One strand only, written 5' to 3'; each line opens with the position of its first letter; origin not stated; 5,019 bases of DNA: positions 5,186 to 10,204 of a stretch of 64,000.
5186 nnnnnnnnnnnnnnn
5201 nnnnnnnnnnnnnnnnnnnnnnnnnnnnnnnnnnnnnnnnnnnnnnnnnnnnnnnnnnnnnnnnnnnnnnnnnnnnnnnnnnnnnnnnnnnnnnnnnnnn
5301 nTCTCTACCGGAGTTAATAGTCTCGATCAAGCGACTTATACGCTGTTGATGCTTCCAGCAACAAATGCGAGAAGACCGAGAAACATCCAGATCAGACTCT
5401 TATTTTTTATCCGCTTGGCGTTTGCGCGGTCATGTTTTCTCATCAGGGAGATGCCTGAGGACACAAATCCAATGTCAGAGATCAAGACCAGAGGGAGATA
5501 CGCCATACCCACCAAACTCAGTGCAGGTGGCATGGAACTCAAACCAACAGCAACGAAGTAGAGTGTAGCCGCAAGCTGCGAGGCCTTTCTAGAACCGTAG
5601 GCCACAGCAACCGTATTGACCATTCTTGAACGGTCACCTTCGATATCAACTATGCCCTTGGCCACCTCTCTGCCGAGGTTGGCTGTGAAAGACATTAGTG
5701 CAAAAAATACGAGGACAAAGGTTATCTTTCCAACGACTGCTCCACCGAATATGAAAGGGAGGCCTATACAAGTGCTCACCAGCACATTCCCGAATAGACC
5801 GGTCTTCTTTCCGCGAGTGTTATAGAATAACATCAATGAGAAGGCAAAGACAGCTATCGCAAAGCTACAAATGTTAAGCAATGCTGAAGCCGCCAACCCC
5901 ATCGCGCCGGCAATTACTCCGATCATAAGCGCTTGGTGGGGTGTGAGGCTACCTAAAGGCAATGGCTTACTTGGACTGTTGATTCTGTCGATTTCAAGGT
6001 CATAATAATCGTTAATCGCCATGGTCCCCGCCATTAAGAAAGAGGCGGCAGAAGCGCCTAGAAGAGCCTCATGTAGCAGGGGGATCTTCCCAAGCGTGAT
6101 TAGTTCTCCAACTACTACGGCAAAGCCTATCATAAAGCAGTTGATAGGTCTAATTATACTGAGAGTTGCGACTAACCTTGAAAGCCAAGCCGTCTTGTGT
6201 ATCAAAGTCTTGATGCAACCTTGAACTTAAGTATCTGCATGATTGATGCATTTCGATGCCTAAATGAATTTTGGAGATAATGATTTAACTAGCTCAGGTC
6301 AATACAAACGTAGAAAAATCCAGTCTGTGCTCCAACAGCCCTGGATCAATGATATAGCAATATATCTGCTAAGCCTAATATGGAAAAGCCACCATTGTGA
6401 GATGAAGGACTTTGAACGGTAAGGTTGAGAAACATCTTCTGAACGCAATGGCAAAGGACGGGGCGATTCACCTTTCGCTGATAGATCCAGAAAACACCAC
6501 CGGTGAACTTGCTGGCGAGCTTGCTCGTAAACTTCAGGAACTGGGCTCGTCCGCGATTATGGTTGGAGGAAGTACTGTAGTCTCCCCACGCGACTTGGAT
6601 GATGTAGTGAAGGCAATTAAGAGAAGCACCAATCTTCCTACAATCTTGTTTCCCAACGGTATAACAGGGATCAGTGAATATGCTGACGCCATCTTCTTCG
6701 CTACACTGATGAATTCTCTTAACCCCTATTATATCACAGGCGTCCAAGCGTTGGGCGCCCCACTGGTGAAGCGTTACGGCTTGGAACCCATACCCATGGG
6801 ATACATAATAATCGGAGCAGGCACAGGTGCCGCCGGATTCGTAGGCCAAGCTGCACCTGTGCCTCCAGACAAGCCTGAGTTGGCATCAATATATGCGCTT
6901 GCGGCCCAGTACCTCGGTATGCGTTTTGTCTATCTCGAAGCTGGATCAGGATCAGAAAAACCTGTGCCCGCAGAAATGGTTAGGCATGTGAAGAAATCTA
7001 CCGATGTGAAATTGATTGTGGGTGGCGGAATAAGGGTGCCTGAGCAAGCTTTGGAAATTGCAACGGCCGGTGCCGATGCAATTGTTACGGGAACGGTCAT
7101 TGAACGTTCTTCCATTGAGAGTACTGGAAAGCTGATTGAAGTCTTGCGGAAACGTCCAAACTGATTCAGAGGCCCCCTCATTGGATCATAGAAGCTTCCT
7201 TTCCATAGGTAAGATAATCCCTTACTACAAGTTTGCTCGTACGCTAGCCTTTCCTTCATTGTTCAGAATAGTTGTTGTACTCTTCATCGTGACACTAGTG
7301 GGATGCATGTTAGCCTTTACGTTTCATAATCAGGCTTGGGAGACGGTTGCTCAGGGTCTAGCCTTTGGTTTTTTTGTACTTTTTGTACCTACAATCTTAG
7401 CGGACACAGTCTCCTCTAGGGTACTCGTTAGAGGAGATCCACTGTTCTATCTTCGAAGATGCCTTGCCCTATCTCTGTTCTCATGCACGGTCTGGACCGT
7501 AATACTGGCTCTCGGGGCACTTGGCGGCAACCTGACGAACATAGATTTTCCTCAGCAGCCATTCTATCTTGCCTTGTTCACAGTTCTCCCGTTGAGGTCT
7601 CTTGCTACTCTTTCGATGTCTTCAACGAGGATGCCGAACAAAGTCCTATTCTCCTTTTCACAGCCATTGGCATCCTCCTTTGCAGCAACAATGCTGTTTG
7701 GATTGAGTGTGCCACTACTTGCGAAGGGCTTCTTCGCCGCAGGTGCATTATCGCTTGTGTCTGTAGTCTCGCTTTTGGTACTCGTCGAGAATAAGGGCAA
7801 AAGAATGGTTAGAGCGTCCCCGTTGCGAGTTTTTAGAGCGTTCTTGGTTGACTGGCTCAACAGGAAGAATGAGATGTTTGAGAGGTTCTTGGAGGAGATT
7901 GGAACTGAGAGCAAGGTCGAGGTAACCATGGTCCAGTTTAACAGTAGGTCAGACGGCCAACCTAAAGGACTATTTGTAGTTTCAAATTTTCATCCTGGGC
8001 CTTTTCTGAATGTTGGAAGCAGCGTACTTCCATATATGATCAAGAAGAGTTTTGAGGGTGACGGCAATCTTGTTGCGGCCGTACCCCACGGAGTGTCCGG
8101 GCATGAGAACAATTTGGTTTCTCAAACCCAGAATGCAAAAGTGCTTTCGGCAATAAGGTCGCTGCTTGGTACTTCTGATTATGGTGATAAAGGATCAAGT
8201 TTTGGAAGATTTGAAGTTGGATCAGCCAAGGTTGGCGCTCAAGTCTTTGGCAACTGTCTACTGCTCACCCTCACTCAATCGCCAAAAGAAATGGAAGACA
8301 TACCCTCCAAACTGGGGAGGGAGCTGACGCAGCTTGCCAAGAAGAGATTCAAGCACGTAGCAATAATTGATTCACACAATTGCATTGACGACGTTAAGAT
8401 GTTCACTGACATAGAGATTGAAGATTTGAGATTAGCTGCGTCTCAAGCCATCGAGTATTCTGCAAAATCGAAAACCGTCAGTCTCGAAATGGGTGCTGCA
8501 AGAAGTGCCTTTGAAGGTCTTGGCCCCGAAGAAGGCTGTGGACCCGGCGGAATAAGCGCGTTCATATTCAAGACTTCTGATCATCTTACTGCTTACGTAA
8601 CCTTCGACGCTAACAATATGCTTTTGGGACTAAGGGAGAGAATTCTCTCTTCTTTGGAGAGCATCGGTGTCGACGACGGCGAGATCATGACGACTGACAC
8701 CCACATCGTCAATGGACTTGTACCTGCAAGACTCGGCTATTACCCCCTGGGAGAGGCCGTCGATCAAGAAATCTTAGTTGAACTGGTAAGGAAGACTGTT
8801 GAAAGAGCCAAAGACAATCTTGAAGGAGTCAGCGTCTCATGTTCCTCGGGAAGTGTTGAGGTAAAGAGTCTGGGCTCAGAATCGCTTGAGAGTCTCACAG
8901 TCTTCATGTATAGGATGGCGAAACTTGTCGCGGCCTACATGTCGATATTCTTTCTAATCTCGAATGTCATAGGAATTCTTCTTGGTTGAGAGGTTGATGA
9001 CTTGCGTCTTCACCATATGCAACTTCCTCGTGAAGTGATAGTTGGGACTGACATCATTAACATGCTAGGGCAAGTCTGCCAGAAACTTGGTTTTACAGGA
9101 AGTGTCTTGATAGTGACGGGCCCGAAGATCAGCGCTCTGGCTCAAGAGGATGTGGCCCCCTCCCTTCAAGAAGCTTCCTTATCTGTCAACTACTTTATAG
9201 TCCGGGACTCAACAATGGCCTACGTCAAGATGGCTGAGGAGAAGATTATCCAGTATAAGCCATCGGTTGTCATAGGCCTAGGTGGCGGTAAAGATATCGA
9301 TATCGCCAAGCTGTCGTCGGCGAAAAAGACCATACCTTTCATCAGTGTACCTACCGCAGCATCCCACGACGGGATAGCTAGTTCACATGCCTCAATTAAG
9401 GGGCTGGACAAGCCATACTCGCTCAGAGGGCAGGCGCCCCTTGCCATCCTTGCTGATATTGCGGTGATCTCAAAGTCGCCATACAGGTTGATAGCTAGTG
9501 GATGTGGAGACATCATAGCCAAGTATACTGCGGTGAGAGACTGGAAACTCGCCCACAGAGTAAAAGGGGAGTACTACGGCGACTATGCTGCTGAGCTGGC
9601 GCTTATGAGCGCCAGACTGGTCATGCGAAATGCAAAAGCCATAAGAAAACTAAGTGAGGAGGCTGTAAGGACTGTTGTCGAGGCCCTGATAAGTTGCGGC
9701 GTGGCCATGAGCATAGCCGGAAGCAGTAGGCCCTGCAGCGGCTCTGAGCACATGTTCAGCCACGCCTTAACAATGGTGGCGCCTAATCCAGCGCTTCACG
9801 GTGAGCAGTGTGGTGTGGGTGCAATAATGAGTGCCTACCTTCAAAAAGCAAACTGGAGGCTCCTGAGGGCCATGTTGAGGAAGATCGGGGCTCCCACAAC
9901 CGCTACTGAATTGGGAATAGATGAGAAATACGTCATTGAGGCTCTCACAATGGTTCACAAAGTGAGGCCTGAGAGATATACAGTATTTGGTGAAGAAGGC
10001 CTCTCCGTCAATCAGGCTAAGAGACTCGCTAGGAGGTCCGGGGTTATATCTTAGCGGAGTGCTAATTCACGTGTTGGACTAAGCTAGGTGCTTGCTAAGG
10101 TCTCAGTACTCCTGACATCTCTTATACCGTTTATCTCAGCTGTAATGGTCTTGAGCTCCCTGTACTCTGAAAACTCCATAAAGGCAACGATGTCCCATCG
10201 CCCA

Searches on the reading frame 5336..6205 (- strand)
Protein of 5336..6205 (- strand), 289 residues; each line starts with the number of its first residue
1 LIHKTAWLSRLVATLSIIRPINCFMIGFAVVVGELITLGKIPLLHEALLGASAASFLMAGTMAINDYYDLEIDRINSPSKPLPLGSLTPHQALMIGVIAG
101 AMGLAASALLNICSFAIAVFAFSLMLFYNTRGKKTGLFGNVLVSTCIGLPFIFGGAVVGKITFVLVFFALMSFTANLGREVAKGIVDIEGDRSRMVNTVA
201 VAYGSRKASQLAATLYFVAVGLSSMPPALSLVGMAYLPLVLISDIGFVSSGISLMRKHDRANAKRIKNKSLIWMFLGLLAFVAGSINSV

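Call 46: search_protein_families(library=pfam, proteins=[window:5336-6205:-], max_evalue=0.0001)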
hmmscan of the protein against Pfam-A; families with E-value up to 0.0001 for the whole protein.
window:5336-6205:- (289 aa): 1 family
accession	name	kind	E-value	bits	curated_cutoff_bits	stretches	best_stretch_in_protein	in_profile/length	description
PF01040.23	UbiA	-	2.4e-35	122.4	34.2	1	30-274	5-245/250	UbiA prenyltransferase family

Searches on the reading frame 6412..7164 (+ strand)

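Call 46: search_protein_families(library=pfam, proteins=[window:6412-7164:+], max_evalue=0.0001)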
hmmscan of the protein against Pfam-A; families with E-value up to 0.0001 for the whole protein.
window:6412-7164:+ (250 aa): 5 families
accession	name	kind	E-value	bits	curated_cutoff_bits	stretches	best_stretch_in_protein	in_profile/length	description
PF01884.23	PcrB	-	2.8e-57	194.2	23.9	1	20-234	8-215/226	PcrB family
PF00977.27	His_biosynth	-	2.4e-07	30.9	23.6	1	165-230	41-105/228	Histidine biosynthesis protein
PF05690.20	ThiG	-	1.9e-06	27.8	23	0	186-233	163-210/247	Thiazole biosynthesis protein ThiG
PF01180.27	DHO_dh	-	3.1e-05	23.7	27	1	183-244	223-286/291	Dihydroorotate dehydrogenase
PF00290.26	Trp_syntA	-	4e-05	23.1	27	0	187-231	187-230/259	Tryptophan synthase alpha chain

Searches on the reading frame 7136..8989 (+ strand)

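Call 46: search_protein_families(library=pfam, proteins=[window:7136-8989:+], max_evalue=0.0001)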
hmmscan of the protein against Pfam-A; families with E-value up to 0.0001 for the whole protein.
window:7136-8989:+ (617 aa): 1 family
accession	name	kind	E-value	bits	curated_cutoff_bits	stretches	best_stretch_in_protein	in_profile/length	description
PF09843.14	DUF2070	-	8.7e-126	420.9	30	1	31-608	5-556/561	Predicted membrane protein (DUF2070)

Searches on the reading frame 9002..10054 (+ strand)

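Call 46: search_protein_families(library=pfam, proteins=[window:9002-10054:+], max_evalue=0.0001)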
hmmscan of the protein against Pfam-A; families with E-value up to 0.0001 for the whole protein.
window:9002-10054:+ (350 aa): 2 families
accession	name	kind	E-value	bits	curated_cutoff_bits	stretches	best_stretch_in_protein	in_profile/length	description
PF13685.12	Fe-ADH_2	-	5.9e-32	111.2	28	1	14-160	2-149/149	Iron-containing alcohol dehydrogenase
PF00465.25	Fe-ADH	-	6.9e-16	58.7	31.3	1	9-133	1-144/168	Iron-containing alcohol dehydrogenase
